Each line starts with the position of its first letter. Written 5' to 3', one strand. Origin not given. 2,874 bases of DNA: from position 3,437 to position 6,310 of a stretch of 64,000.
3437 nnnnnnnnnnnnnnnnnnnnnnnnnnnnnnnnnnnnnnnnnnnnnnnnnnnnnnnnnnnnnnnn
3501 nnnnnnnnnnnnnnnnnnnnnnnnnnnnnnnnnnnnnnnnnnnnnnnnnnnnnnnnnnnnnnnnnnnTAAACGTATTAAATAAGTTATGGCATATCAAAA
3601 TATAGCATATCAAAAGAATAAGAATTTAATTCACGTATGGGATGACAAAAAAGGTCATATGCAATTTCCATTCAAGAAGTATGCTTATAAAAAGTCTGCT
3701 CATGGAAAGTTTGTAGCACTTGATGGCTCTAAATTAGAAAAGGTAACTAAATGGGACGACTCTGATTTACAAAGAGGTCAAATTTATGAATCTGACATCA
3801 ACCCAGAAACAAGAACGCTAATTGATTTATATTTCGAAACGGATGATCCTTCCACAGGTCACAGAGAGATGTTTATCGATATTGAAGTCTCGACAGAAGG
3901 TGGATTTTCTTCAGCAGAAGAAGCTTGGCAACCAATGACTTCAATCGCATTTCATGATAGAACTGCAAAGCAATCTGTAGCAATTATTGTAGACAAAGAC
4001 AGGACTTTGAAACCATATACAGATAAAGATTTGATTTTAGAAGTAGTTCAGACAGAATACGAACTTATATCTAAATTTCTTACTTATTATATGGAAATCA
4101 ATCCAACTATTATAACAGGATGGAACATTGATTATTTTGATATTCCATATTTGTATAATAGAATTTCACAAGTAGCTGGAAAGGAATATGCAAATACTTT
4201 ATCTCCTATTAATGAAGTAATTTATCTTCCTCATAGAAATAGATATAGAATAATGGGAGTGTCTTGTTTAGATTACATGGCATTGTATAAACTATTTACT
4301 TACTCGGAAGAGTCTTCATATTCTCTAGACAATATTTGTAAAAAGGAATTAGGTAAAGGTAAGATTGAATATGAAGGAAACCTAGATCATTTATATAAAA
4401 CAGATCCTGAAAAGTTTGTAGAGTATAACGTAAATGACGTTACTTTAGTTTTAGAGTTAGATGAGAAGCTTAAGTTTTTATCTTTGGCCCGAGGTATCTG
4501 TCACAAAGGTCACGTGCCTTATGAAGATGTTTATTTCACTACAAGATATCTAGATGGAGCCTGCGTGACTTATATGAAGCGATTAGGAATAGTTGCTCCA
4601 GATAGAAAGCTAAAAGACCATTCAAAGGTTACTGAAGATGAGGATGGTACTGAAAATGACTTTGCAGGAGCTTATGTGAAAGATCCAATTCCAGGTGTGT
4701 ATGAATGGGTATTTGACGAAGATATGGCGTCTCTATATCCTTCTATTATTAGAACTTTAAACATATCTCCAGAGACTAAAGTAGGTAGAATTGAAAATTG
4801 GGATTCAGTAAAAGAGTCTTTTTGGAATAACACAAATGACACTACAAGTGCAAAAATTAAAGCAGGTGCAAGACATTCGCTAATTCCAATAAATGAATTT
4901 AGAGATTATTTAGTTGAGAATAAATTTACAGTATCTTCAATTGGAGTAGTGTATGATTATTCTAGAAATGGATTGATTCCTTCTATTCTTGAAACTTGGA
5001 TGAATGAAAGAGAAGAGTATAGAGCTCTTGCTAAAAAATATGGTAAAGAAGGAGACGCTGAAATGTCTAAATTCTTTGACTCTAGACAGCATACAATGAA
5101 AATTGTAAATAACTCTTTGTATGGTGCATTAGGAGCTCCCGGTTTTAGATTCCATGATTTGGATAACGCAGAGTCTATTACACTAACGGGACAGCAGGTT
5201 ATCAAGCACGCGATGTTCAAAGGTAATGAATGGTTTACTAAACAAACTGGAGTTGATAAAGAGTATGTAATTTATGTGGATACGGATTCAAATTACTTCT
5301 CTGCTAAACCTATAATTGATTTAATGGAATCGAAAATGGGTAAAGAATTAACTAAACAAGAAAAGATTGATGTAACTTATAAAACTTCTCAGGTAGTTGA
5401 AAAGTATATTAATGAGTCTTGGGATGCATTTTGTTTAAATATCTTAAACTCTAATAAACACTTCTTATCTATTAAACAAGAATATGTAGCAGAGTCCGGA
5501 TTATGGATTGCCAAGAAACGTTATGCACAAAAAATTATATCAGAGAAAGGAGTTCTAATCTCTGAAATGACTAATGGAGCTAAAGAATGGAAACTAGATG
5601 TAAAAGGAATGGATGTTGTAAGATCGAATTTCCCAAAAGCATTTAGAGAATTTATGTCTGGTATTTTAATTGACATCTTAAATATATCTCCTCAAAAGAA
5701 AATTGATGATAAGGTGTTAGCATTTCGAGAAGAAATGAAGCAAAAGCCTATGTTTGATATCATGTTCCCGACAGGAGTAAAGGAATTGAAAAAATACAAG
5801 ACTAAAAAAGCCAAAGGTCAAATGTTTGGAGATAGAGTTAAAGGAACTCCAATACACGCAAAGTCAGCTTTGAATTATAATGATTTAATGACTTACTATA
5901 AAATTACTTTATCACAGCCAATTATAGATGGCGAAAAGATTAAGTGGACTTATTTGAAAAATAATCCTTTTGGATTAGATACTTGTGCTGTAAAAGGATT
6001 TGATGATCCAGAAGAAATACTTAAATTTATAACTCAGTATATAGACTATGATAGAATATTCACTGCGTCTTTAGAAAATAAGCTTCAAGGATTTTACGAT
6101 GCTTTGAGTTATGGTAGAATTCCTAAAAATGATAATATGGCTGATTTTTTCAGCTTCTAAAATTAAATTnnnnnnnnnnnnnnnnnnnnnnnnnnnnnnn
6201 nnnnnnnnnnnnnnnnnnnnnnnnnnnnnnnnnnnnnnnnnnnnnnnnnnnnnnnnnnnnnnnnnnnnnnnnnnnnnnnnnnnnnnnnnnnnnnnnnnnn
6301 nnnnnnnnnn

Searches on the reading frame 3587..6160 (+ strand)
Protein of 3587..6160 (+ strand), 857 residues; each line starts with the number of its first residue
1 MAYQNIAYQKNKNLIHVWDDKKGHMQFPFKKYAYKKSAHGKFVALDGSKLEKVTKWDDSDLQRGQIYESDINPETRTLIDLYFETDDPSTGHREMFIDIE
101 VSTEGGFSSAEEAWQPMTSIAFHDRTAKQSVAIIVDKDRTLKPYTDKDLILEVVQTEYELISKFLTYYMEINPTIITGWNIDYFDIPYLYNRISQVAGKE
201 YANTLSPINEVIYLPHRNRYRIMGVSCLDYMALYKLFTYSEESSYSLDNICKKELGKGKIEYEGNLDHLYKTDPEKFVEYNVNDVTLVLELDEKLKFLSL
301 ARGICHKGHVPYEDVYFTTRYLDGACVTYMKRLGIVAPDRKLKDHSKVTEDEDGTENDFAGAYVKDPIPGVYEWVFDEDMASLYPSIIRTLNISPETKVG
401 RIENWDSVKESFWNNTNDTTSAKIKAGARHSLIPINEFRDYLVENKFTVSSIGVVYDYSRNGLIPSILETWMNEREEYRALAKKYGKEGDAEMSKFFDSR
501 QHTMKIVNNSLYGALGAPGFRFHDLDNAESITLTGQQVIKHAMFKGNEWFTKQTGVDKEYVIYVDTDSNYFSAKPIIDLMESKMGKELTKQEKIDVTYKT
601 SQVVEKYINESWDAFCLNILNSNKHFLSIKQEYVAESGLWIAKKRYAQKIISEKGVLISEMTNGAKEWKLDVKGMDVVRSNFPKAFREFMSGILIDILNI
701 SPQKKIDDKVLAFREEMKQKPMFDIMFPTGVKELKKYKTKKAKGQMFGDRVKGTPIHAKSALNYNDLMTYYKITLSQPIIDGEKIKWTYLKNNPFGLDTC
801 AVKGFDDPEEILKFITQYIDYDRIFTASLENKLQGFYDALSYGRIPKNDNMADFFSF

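Call 8: search_protein_families(library=phrogs, proteins=[window:3587-6160:+], max_evalue=0.001)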
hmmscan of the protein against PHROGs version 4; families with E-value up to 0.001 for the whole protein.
window:3587-6160:+ (857 aa): 7 families
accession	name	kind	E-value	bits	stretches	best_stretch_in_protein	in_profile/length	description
phrog_262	-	DNA, RNA and nucleotide metabolism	1.5e-178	596.6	1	3-855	10-851/856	DNA polymerase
phrog_2062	-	DNA, RNA and nucleotide metabolism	2.8e-90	304.3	1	3-485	5-485/502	DNA polymerase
phrog_1918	-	DNA, RNA and nucleotide metabolism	3.7e-67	228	1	492-857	30-382/382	DNA polymerase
phrog_2927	-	DNA, RNA and nucleotide metabolism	6.7e-19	68.8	2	431-544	79-194/710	DNA polymerase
phrog_3011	-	DNA, RNA and nucleotide metabolism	1.6e-16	61.2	2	226-406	320-523/576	DNA polymerase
phrog_27191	-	DNA, RNA and nucleotide metabolism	3.5e-14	54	1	500-598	42-139/230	DNA polymerase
phrog_403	-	DNA, RNA and nucleotide metabolism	0.00087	19.3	0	91-294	64-245/321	DNA polymerase exonuclease subunit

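Call 10: search_dna_similar(query=window:3587-6160:+, collection=phages, mode=protein, max_rows=15)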
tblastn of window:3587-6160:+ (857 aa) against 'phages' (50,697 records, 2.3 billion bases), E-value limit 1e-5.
Records with a match: 2684; places in all: 2799; records where one place covers at least 80% of the query: 1741.
Best place of each record, by identity: <60% 2684.
By first word of the organism name: Escherichia 676; Synechococcus 377; Klebsiella 334; Salmonella 201; Vibrio 136; Aeromonas 92; Shigella 89; Acinetobacter 71; Cyanophage 61; Enterobacter 59; and 69 more.
By host as written in the record: - 468; Escherichia coli 281; Klebsiella pneumoniae 115; Synechococcus 107; Synechococcus sp. 38; Aeromonas salmonicida 38; Escherichia coli O157:H7 38; Salmonella enterica 30; and 592 more.
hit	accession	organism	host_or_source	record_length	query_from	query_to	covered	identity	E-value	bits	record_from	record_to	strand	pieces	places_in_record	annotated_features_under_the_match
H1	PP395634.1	Microcystis phage Mel-JY01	Microcystis elabens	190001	1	857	100%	40.8%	0e+0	639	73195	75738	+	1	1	PolB DNA polymerase elongation subunit | hypothetical protein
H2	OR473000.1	Synechococcus phage S-CREM2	Synechococcus sp. CRE1902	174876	1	856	100%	30.3%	9e-50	328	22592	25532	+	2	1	DNA polymerase subunit A | DNA polymerase subunit B | hypothetical protein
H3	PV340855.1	Synechococcus phage Sf-FR1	Synechococcus sp. WH8102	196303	44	842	93%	31.9%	9e-93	327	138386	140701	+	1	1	DNA polymerase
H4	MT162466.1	Synechococcus phage S-N03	Synechococcus sp. MW02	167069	11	856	97%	30.7%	1e-46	323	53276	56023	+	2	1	DNA polymerase (x2) | hypothetical protein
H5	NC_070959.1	Synechococcus phage S-N03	Synechococcus sp. MW02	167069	11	856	97%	30.7%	1e-46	323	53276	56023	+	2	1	adhesin | DNA polymerase | hypothetical protein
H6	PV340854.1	Synechococcus phage Sf-FP1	Synechococcus sp. WH8102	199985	9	842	97%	30.4%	4e-86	307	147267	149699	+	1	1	DNA polymerase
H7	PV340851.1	Synechococcus phage Sf-CH3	Synechococcus sp. WH8102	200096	9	842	97%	30.4%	4e-86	307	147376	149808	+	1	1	DNA polymerase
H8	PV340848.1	Synechococcus phage Sf-CH11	Synechococcus sp. WH8102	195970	9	842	97%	30.3%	5e-83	298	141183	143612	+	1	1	DNA polymerase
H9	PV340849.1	Synechococcus phage Sf-CH1a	Synechococcus sp. WH8102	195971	9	842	97%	30.3%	5e-83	298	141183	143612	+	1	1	DNA polymerase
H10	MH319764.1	Marine virus AG-345-P14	single cell amplified by WGA-X; seawater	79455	44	842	93%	31.6%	5e-88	313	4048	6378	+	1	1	record has no annotation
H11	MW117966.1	Synechococcus phage S-H9-1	Synechococcus sp. MW02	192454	25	834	95%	31.1%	8e-92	324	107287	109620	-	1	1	DNA polymerase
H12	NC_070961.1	Synechococcus phage S-H9-1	Synechococcus sp. MW02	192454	25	834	95%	31.1%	8e-92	324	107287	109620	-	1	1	DNA polymerase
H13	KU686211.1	Synechococcus phage S-WAM2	Synechococcus sp.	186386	3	834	97%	30.1%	2e-90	320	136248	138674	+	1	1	DNA polymerase | hypothetical protein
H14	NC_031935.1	Synechococcus phage S-WAM2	Synechococcus sp.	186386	3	834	97%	30.1%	2e-90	320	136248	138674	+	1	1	DNA polymerase | hypothetical protein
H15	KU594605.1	Cyanophage S-RIM50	Synechococcus sp.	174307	97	842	87%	33.5%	2e-97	341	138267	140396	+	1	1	DNA polymerase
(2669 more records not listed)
